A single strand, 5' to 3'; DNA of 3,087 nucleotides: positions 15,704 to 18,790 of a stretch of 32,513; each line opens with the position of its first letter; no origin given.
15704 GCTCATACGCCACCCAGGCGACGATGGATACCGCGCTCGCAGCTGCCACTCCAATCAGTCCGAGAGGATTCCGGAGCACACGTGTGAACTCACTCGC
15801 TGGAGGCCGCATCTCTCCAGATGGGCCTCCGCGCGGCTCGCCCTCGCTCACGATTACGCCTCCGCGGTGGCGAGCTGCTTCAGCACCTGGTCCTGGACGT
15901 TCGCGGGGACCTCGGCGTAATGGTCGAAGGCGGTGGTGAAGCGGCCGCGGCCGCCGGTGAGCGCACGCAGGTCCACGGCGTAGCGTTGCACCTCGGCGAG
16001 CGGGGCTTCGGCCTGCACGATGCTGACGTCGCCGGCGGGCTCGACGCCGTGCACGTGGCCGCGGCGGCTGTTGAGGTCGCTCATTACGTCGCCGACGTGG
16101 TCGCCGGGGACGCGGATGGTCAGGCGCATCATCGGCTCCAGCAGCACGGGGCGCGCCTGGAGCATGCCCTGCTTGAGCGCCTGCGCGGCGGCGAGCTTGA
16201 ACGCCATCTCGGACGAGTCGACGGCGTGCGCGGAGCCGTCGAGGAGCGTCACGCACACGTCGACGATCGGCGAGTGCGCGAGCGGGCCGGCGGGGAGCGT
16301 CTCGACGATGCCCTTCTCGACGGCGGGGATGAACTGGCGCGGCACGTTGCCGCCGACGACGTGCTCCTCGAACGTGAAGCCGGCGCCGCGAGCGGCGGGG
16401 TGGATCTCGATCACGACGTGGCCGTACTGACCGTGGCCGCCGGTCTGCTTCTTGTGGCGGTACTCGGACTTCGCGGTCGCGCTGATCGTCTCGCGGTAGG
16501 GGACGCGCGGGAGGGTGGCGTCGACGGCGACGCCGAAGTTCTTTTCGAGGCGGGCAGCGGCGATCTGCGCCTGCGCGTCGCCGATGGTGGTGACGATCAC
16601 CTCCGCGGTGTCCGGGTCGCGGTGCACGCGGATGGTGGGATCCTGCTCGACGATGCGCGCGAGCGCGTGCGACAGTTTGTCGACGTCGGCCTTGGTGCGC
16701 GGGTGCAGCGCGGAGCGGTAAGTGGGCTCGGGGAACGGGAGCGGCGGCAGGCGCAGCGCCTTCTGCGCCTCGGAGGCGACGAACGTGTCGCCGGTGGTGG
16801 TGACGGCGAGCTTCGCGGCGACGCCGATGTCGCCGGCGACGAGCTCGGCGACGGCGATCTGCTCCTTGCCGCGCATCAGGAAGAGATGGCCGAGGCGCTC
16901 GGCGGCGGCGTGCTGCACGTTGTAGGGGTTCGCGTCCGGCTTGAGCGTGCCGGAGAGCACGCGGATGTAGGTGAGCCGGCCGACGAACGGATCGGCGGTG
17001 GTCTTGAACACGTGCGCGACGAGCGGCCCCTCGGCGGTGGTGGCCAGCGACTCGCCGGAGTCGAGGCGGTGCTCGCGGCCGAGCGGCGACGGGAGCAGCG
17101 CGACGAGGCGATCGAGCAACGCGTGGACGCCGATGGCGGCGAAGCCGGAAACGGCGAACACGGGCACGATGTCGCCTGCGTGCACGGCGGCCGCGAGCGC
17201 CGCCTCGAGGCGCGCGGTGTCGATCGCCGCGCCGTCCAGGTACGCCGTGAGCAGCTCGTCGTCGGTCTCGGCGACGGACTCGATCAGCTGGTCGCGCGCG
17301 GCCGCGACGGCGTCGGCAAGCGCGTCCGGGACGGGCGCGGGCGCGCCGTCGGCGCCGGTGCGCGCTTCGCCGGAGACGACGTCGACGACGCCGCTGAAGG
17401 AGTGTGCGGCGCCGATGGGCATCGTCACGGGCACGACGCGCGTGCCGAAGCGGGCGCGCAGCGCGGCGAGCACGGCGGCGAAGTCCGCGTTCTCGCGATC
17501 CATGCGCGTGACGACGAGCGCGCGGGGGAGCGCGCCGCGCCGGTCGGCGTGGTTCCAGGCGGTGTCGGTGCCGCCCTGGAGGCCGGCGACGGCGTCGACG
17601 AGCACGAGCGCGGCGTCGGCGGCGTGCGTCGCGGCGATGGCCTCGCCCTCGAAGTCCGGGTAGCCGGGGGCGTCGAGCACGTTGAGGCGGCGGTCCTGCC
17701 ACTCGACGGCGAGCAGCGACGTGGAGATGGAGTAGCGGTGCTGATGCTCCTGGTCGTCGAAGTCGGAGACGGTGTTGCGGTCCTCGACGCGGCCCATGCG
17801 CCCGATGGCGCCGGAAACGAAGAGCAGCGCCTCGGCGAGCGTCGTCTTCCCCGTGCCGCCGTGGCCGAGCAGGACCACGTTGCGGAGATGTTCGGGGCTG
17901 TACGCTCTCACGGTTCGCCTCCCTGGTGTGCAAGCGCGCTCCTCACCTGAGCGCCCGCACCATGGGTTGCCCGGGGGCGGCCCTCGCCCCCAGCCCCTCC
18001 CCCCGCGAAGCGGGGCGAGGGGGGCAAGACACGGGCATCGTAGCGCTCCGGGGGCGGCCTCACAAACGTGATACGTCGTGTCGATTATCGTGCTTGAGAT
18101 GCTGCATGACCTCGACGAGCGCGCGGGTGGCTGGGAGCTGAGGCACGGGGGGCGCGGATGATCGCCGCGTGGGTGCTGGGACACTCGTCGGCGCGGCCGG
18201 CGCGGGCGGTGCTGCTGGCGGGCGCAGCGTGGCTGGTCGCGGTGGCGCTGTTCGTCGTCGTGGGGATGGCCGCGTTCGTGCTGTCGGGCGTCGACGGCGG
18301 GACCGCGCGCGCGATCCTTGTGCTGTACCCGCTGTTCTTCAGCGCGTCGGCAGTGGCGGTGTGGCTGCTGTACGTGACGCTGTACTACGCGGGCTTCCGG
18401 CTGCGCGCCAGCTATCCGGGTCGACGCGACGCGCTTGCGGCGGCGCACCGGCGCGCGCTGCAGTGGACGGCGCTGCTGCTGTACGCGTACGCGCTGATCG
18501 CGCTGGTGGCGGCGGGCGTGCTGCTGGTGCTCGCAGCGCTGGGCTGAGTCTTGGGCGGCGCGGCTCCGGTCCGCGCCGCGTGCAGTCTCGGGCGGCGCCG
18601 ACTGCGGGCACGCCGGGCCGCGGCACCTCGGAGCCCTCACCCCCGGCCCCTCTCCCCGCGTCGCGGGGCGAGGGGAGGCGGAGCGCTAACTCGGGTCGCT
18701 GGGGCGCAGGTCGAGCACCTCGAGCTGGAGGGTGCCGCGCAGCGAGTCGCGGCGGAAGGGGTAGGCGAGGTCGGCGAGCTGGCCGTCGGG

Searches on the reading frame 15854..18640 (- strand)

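Call 12: search_protein_families(library=pfam, proteins=[window:15854-18640:-], max_evalue=0.00001)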
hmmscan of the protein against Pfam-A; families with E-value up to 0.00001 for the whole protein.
window:15854-18640:- (928 aa): 6 families
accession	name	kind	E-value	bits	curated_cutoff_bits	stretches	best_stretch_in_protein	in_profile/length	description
PF03764.24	EFG_IV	-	6.3e-43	145.8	24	1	711-829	1-120/121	Elongation factor G, domain IV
PF00009.33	GTP_EFTU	-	8.1e-36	123.8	26.5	1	251-518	2-188/188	Elongation factor Tu GTP binding domain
PF00679.30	EFG_C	-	2e-27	95.5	27.9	1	832-918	1-88/89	Elongation factor G C-terminus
PF14492.12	EFG_III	-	1e-20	74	27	1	636-707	1-72/75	Elongation Factor G, domain III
PF22042.2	EF-G_D2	-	7.7e-14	52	27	1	541-622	3-83/84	Elongation factor G domain 2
PF03144.31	GTP_EFTU_D2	-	1.6e-08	35.3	30.3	1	554-620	1-72/73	Elongation factor Tu domain 2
